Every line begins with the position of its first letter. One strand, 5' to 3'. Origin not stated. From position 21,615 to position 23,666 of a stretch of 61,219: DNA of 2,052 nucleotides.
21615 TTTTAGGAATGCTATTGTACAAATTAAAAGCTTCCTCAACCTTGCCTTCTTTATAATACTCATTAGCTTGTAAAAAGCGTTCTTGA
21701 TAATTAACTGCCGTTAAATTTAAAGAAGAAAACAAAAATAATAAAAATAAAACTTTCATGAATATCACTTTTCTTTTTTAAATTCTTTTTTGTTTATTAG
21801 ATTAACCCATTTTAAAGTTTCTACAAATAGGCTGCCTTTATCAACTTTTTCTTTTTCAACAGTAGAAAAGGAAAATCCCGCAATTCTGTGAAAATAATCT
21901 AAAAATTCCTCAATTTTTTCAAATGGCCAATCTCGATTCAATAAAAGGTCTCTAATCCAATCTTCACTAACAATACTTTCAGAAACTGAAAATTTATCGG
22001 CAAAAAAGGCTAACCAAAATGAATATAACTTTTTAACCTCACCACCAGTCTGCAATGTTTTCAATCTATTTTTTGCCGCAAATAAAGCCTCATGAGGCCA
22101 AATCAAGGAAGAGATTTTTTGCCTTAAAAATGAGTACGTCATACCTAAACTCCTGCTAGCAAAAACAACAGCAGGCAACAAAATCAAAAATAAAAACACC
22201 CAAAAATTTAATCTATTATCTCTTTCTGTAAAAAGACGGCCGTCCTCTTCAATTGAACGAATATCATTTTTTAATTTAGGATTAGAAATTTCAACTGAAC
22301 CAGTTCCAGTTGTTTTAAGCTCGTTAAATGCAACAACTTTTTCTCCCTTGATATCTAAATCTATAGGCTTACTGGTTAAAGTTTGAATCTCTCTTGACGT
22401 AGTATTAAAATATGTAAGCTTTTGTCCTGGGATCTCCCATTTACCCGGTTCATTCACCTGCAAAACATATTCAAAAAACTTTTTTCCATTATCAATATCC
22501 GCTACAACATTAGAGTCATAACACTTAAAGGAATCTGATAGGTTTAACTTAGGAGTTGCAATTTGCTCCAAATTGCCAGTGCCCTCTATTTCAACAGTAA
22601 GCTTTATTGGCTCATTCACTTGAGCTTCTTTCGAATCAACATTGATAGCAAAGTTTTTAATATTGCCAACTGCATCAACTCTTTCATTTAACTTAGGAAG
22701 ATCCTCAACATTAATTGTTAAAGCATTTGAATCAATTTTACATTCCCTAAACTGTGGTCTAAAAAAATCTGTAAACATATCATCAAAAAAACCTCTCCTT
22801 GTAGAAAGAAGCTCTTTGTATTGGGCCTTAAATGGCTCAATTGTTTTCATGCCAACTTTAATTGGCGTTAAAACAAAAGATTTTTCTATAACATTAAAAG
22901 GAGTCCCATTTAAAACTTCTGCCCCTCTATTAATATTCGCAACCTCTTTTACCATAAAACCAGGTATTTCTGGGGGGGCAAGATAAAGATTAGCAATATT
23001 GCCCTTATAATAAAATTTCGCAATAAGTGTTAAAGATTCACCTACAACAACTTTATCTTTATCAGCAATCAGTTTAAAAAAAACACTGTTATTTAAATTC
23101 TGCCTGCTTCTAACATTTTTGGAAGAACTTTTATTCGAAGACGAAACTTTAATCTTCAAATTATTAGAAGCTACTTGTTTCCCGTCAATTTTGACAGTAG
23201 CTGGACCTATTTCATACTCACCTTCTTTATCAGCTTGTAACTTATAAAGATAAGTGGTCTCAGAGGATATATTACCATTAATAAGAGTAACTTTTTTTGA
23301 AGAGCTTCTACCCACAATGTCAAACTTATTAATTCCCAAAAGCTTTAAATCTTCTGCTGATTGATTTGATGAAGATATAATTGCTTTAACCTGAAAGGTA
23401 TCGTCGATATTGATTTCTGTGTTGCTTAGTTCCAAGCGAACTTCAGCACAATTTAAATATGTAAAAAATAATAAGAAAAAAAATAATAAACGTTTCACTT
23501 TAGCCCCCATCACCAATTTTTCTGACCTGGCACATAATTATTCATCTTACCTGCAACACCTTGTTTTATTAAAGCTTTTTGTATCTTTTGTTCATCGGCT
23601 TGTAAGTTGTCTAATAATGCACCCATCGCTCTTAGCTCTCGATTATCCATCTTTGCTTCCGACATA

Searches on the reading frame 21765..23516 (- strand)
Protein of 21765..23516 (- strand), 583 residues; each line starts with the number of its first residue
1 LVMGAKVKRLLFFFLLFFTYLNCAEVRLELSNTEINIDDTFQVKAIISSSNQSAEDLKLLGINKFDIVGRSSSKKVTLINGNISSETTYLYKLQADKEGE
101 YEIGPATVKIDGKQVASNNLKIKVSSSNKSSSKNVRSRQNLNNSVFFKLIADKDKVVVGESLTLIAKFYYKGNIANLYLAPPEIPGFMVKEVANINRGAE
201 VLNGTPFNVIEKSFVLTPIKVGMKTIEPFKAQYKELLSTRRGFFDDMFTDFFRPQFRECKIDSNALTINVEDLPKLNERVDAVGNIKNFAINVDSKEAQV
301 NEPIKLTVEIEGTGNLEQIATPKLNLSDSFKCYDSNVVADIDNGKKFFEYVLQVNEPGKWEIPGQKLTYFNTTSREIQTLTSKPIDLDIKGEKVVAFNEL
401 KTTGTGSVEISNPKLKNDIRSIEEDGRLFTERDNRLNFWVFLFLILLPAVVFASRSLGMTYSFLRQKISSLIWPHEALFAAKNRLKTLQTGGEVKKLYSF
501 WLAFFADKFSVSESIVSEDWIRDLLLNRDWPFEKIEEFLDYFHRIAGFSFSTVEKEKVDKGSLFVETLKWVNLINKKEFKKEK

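Call 41: search_protein_families(library=pfam, proteins=[window:21765-23516:-], max_evalue=0.00001)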
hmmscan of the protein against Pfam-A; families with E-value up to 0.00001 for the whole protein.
window:21765-23516:- (583 aa): 1 family
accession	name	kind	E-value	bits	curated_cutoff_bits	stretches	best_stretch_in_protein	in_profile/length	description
PF13584.12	BatD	-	1.2e-35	122.5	24.1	2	30-124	3-92/92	BatD DUF11 like domain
